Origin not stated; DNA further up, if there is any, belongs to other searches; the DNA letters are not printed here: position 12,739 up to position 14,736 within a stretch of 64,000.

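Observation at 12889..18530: aroA-rsgA-ClC-ClC operon with two tandem divergent ClC paralogs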

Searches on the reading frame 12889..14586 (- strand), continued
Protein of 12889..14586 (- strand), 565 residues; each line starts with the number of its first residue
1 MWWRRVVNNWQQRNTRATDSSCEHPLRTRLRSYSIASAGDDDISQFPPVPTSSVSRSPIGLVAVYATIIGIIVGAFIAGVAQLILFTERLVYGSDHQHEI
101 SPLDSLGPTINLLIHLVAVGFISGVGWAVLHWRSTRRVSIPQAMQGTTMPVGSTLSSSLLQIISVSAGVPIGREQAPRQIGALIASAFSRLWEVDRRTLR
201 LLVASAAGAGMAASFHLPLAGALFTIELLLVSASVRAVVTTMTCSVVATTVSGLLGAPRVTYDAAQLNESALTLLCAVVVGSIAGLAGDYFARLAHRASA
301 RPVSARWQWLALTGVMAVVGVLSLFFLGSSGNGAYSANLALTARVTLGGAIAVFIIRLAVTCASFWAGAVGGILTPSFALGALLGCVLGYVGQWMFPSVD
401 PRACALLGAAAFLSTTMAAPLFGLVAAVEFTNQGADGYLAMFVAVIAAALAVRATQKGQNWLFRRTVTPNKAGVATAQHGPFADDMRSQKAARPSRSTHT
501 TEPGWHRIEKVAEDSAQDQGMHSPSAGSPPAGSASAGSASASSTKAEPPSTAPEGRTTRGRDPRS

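Call 11: find_homologous_proteins(query=window:12889-14586:-, max_evalue=0.00001)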
Query window:12889-14586:- (565 aa): 172 proteins with E <= 0.00001 among 8000 candidates; the best 120 are listed.
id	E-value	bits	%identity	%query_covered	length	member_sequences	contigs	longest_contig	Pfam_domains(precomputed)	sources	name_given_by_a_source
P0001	0.0e+0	1143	95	100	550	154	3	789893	PF00654.26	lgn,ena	-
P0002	0.0e+0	1090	90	100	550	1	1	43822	PF00654.26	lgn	-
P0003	1.7e-234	797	98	68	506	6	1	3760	PF00654.26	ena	-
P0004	5.1e-221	753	88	74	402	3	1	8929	PF00654.26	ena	-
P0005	3.3e-138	480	55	76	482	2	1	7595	PF00654.26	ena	-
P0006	5.8e-92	327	46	70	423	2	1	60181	PF00654.26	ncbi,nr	ncbi:chloride channel protein [Corynebacterium sp. 13CS0277]|nr:chloride channel protein [Corynebact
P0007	7.7e-91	323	47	70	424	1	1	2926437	PF00654.26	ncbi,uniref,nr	ncbi:chloride channel protein [Corynebacterium aquilae]|uniref:Chloride channel protein n=1 Tax=Cory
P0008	2.8e-90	321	42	76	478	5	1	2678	PF00654.26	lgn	-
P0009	7.5e-90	320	42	73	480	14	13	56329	PF00654.26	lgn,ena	-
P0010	8.0e-89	317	46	69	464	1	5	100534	PF00654.26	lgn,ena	-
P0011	2.4e-88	315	46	71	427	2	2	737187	PF00654.26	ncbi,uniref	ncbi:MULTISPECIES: chloride channel protein [unclassified Corynebacterium]|uniref:chloride channel p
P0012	5.2e-87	311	45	72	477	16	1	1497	PF00654.26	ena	-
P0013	3.0e-85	305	43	71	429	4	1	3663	PF00654.26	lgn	-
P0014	3.3e-85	305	44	69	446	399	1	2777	PF00654.26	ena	-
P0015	8.5e-85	303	42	69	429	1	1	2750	PF00654.26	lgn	-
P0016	4.5e-84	301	43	71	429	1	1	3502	PF00654.26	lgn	-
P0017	8.6e-84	300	44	71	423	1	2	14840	PF00654.26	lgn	-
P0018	1.8e-83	299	46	71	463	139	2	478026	PF00654.26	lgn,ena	-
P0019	2.2e-83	299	45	71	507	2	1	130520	PF00654.26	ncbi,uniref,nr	ncbi:chloride channel protein [Corynebacterium sp. CCM 8862]|uniref:Chloride channel protein n=2 Tax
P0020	2.4e-83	299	40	69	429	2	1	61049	PF00654.26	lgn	-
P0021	7.2e-83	297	42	72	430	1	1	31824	PF00654.26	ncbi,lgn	-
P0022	1.5e-82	296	43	71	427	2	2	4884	PF00654.26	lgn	-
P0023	2.4e-82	295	41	69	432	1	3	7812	PF00654.26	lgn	-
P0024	2.6e-82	295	43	73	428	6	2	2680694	PF00654.26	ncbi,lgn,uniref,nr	ncbi:chloride channel protein [Corynebacterium hindlerae]|uniref:Chloride channel protein n=1 Tax=Co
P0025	5.0e-81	291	41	69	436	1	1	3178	PF00654.26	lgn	-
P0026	5.9e-81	291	43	73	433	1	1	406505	PF00654.26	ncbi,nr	ncbi:chloride channel protein [Staphylococcus chromogenes]|nr:chloride channel protein [Staphylococc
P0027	7.7e-81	290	45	71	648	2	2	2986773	PF00654.26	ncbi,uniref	ncbi:chloride channel protein [Corynebacterium choanae]|uniref:chloride channel protein n=1 Tax=Cory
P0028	1.2e-80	290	40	69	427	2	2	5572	PF00654.26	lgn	-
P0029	4.0e-80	288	40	69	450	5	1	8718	PF00654.26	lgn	-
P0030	6.3e-80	287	43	71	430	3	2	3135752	PF00654.26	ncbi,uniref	ncbi:chloride channel protein [Corynebacterium halotolerans]|uniref:chloride channel protein n=1 Tax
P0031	2.1e-79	286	42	71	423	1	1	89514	PF00654.26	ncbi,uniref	ncbi:chloride channel protein [Corynebacterium sp. A21]|uniref:chloride channel protein n=1 Tax=Cory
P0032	1.0e-78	283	41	72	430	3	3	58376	PF00654.26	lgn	-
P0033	1.4e-78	283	43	69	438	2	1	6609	PF00654.26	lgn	-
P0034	2.3e-78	282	43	72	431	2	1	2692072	PF00654.26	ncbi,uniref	ncbi:chloride channel protein [Corynebacterium epidermidicanis]|uniref:chloride channel protein n=1 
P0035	5.9e-77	277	43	71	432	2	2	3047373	PF00654.26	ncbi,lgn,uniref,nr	ncbi:chloride channel protein [Corynebacterium crudilactis]|uniref:Chloride channel protein n=1 Tax=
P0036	6.9e-77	277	43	67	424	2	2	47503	PF00654.26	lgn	-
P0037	8.5e-77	277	42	72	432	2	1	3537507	PF00654.26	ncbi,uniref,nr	ncbi:chloride channel protein [Corynebacterium suranareeae]|uniref:chloride channel protein n=1 Tax=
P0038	1.0e-76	277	41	72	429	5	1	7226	PF00654.26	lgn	-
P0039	2.7e-76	275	42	69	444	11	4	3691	PF00654.26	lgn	-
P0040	4.9e-75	271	42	71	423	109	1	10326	PF00654.26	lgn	-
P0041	7.4e-75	271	41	71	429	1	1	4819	PF00654.26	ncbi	-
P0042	1.4e-74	270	42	70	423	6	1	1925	PF00654.26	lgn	-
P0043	2.1e-73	266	41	71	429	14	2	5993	PF00654.26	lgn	-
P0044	2.7e-72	262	40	71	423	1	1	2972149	PF00654.26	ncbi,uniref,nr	ncbi:hypothetical protein CDES_00310 [Corynebacterium deserti GIMN1.010]|uniref:Chloride channel pro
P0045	8.8e-72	260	37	71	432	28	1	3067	PF00654.26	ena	-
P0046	9.1e-72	260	41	72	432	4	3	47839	PF00654.26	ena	-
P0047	3.6e-71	258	41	71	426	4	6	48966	PF00654.26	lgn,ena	-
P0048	3.7e-71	258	38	71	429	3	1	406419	PF00654.26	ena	-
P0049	3.9e-70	255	42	67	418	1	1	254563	PF00654.26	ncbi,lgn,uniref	ncbi:chloride channel protein [Corynebacterium callunae]|uniref:chloride channel protein n=1 Tax=Cor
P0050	6.5e-70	254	35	89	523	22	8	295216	PF00654.26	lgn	-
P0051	3.2e-68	249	41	68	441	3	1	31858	PF00654.26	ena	-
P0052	3.6e-68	248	39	65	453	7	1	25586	PF00654.26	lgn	-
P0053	4.3e-68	248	40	69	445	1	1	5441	PF00654.26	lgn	-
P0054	5.0e-68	248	40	69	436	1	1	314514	PF00654.26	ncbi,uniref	ncbi:chloride channel protein [Corynebacterium sp. NPDC060344]|uniref:chloride channel protein n=1 T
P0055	9.3e-68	247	39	72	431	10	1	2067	PF00654.26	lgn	-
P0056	1.1e-67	247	42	68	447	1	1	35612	PF00654.26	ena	-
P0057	4.4e-67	245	40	69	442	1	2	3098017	PF00654.26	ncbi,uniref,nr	ncbi:chloride channel protein [Corynebacterium hansenii]|uniref:Chloride channel protein n=1 Tax=Cor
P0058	6.3e-67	244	42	68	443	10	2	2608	PF00654.26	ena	-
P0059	7.1e-67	244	42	68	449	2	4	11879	PF00654.26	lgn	-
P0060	2.6e-66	242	39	71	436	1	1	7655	PF00654.26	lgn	-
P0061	4.9e-66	241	41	68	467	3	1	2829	PF00654.26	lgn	-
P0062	8.2e-66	241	47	50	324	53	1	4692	PF00654.26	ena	-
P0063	3.8e-64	235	39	71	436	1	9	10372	PF00654.26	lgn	-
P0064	5.0e-64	235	39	71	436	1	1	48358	PF00654.26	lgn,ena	-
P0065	4.9e-63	232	38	71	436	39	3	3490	PF00654.26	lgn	-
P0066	1.4e-57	214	40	63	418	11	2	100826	PF00654.26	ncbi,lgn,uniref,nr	ncbi:chloride channel protein [Corynebacterium sp.]|uniref:chloride channel protein n=1 Tax=Coryneba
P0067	1.7e-54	203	39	55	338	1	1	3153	PF00654.26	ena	-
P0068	1.5e-44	170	36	61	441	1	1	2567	PF00654.26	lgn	-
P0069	2.3e-44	170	37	60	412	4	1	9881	PF00654.26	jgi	jgi:H+/Cl- antiporter ClcA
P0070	2.5e-43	167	37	58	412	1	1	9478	PF00654.26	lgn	-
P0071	1.8e-42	164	35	65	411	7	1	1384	PF00654.26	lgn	-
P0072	4.9e-42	162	38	58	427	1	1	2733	PF00654.26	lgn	-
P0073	4.6e-41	159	37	54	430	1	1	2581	PF00654.26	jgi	jgi:H+/Cl- antiporter ClcA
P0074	3.3e-40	156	37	59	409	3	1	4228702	PF00654.26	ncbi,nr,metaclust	ncbi:H+/Cl-antiporter ClcA [Frankineae bacterium MT45]|nr:H+/Cl-antiporter ClcA [Frankineae bacteriu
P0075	3.3e-40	156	38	56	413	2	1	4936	PF00654.26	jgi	jgi:H+/Cl- antiporter ClcA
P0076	5.2e-40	156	35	67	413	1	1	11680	PF00654.26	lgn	-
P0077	5.3e-40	155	33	61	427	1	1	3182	PF00654.26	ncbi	-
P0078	1.5e-39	154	37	55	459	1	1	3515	PF00654.26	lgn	-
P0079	6.5e-39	152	35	64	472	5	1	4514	PF00654.26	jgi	jgi:H+/Cl- antiporter ClcA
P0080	2.9e-38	150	36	53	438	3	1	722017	PF00654.26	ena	-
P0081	8.1e-37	145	33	60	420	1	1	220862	PF00654.26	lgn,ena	-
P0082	3.8e-35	139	35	58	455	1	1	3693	PF00654.26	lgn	-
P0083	7.6e-35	138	31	68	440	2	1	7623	PF00654.26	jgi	jgi:H+/Cl- antiporter ClcA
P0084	1.5e-34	138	31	62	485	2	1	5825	PF00654.26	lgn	-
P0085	2.3e-34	137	33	66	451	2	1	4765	PF00654.26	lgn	-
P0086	7.5e-34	135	34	59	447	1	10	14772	PF00654.26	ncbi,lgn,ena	-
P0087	2.0e-33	134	36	53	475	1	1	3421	PF00654.26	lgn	-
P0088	4.4e-33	133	34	61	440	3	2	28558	PF00654.26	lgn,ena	-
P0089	1.6e-31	128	30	73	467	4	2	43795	PF00654.26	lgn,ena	-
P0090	3.2e-31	127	32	68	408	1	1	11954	PF00654.26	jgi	jgi:H+/Cl- antiporter ClcA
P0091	5.4e-31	126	34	68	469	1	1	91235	PF00654.26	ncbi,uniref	ncbi:chloride channel protein [Actinomycetospora sp.]|uniref:chloride channel protein n=1 Tax=Actino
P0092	7.3e-31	125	33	46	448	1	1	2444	PF00654.26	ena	-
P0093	4.1e-30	123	30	71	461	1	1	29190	PF00654.26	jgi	jgi:H+/Cl- antiporter ClcA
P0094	1.4e-29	121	33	60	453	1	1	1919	PF00654.26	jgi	jgi:chloride channel protein, CIC family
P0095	1.8e-29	121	34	50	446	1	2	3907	PF00654.26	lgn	-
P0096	2.4e-29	120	29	70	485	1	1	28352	PF00654.26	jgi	jgi:H+/Cl- antiporter ClcA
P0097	2.5e-29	120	33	60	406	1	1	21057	PF00654.26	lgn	-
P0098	1.0e-28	118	30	66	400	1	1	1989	PF00654.26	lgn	-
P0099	2.9e-26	110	29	61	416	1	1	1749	PF00654.26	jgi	jgi:H+/Cl- antiporter ClcA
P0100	3.1e-26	110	31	59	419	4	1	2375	PF00654.26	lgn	-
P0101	6.7e-26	109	31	58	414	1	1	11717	PF00654.26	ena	-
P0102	1.1e-25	108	34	46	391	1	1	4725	PF00654.26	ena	-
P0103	1.2e-25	108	32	53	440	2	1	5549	PF00654.26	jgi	jgi:H+/Cl- antiporter ClcA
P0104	9.7e-25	105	30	63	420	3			PF00654.26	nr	nr:chloride channel protein [Mycolicibacterium malmesburyense]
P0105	1.2e-24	105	30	64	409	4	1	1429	PF00654.26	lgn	-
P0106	2.2e-24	104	31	63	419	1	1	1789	PF00654.26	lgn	-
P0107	2.9e-24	104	35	42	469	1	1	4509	PF00654.26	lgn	-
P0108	3.7e-24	103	29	63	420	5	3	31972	PF00654.26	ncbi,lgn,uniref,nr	ncbi:chloride ion channel protein [Mycobacterium sp. E136]|uniref:chloride channel protein n=1 Tax=M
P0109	1.3e-23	101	30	63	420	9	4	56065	PF00654.26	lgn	-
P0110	4.8e-23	100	33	50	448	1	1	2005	PF00654.26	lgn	-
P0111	2.0e-22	98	31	48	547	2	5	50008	PF02080.27,PF00654.26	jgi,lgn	-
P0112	9.4e-22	95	29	63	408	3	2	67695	PF00654.26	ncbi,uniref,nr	ncbi:chloride channel protein [Mycolicibacterium novocastrense]|uniref:Chloride channel protein n=1 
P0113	4.7e-21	93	30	63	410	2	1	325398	PF00654.26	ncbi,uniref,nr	ncbi:chloride channel protein [Mycobacterium neumannii]|uniref:chloride channel protein n=1 Tax=Myco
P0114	5.9e-21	93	30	63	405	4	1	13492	PF00654.26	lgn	-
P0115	6.2e-21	93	29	63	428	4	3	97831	PF00654.26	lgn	-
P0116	1.4e-20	91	28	63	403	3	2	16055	PF00654.26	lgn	-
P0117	9.6e-19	85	29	53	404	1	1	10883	PF00654.26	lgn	-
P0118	1.6e-18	85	31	48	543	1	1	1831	PF02080.27,PF00654.26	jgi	-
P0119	2.8e-18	84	29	64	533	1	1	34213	PF02080.27,PF00654.26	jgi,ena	-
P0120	3.8e-18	83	31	51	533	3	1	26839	PF02080.27,PF00654.26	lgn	-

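Call 14: find_encoding_contigs(protein=P0001, flank=10000, max_places=3)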
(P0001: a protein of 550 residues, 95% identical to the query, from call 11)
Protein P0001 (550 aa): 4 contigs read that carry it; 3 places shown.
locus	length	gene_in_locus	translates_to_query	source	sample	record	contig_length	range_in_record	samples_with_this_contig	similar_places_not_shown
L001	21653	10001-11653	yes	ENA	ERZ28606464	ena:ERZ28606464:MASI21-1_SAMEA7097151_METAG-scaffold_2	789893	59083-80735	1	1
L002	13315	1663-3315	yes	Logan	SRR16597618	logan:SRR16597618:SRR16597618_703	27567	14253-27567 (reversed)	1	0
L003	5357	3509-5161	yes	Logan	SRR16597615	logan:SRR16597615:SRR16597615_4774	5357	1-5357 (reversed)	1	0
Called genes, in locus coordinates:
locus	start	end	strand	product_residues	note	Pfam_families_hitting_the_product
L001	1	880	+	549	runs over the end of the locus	PF00270:DEAD, PF00271:Helicase_C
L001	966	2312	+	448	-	PF13360:PQQ_2 (faint)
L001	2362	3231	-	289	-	-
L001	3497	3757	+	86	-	PF02467:Whib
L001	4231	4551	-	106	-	-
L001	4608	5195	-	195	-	PF04542:Sigma70_r2, PF08281:Sigma70_r4_2, PF04545:Sigma70_r4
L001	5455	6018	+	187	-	PF04073:tRNA_edit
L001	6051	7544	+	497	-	PF00275:EPSP_synthase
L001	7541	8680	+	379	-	PF03193:RsgA_GTPase, PF00005:ABC_tran (weak)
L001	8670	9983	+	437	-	PF00654:Voltage_CLC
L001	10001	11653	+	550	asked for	PF00654:Voltage_CLC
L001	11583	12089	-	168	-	PF21853:DUF6912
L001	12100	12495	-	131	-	PF00702:Hydrolase, PF13419:HAD_2 (weak)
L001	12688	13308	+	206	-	-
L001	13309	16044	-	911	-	PF07517:SecA_DEAD, PF00270:DEAD (weak), PF01043:SecA_PP_bind, PF21090:P-loop_SecA, PF07516:SecA_SW, PF00404:Dockerin_1 (faint)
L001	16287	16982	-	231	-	PF02482:Ribosomal_S30AE, PF16321:Ribosom_S30AE_C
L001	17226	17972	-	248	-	-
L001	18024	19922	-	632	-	PF25976:LpqB_N, PF10646:Germane, PF10647:Gmad1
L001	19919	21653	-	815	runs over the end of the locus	PF00672:HAMP, PF00512:HisKA, PF02518:HATPase_c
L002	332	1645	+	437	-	PF00654:Voltage_CLC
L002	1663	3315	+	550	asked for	PF00654:Voltage_CLC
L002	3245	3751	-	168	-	PF21853:DUF6912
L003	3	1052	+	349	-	?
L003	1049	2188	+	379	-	PF03193:RsgA_GTPase, PF00005:ABC_tran (weak)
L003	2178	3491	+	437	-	PF00654:Voltage_CLC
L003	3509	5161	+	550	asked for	PF00654:Voltage_CLC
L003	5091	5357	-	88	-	?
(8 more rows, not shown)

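Call 15: find_encoding_contigs(protein=P0057, flank=8000, max_places=2)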
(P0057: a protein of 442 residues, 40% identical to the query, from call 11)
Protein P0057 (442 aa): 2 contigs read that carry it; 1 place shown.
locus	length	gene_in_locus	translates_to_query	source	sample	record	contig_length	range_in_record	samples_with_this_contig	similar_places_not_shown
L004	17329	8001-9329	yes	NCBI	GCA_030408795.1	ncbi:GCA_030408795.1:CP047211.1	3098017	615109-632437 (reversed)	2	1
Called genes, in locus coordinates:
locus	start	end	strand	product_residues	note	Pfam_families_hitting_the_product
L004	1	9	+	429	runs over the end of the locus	PF00270:DEAD, PF00271:Helicase_C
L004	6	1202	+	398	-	PF13360:PQQ_2 (weak)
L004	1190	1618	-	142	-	-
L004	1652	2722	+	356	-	PF00781:DAGK_cat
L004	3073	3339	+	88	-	PF02467:Whib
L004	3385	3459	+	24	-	PF26427:HR_L37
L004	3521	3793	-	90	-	PF13490:zf-HC2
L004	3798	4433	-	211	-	PF04542:Sigma70_r2, PF08281:Sigma70_r4_2, PF04545:Sigma70_r4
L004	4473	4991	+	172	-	PF04073:tRNA_edit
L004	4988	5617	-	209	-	PF02586:SRAP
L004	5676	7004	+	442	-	PF00275:EPSP_synthase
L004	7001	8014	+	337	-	PF03193:RsgA_GTPase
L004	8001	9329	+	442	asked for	PF00654:Voltage_CLC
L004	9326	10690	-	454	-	PF00487:FA_desaturase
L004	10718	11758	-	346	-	PF00970:FAD_binding_6, PF00175:NAD_binding_1, PF00111:Fer2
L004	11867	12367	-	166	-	PF21853:DUF6912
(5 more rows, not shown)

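Call 21: find_encoding_contigs(protein=P0007, flank=6000, max_places=1)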
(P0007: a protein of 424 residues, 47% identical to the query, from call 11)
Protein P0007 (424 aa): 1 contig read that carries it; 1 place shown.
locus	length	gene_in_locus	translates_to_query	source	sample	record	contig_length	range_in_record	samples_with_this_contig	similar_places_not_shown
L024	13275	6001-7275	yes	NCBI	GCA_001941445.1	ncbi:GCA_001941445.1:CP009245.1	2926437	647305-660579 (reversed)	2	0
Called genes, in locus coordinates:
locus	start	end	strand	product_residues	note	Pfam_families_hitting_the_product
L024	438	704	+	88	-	PF02467:Whib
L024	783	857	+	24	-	PF26427:HR_L37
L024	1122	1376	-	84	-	PF13490:zf-HC2 (weak)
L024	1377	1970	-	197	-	PF04542:Sigma70_r2, PF22029:PhyR_sigma2 (weak), PF13384:HTH_23 (faint), PF08281:Sigma70_r4_2, PF04545:Sigma70_r4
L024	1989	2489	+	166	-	PF04073:tRNA_edit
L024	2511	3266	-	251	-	PF02586:SRAP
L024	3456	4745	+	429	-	PF00275:EPSP_synthase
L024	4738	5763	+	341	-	PF03193:RsgA_GTPase, PF01926:MMR_HSR1 (weak)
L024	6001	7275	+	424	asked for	PF00654:Voltage_CLC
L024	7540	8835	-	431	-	PF00487:FA_desaturase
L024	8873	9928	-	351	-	PF00970:FAD_binding_6, PF00175:NAD_binding_1, PF00111:Fer2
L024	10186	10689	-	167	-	PF21853:DUF6912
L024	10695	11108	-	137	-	PF00702:Hydrolase, PF13419:HAD_2 (weak)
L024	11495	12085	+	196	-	-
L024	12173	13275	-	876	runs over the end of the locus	PF07517:SecA_DEAD, PF00270:DEAD (faint), PF01043:SecA_PP_bind, PF21090:P-loop_SecA, PF07516:SecA_SW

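Call 22: find_encoding_contigs(protein=P0047, flank=6000, max_places=2)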
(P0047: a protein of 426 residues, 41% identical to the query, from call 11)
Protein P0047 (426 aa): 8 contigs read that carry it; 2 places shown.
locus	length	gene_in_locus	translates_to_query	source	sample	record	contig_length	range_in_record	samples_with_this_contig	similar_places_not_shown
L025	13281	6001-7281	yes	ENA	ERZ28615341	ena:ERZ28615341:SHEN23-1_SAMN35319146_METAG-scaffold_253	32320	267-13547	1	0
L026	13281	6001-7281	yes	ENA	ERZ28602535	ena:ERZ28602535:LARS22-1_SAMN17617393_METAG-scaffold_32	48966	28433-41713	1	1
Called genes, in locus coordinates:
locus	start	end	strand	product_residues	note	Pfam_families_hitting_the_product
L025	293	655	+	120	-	-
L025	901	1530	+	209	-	-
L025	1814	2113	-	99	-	PF13490:zf-HC2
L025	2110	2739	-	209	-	PF04542:Sigma70_r2, PF08281:Sigma70_r4_2, PF04545:Sigma70_r4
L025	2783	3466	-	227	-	PF02586:SRAP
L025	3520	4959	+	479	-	PF00275:EPSP_synthase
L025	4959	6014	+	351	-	PF03193:RsgA_GTPase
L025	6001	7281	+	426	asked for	PF00654:Voltage_CLC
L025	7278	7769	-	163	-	PF21853:DUF6912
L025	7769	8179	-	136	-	PF00702:Hydrolase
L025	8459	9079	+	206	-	-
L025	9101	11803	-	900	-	PF07517:SecA_DEAD, PF00270:DEAD (faint), PF01043:SecA_PP_bind, PF21090:P-loop_SecA, PF07516:SecA_SW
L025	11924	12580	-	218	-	PF02482:Ribosomal_S30AE, PF16321:Ribosom_S30AE_C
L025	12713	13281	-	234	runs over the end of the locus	-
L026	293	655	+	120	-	-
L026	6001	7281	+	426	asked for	PF00654:Voltage_CLC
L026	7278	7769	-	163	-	PF21853:DUF6912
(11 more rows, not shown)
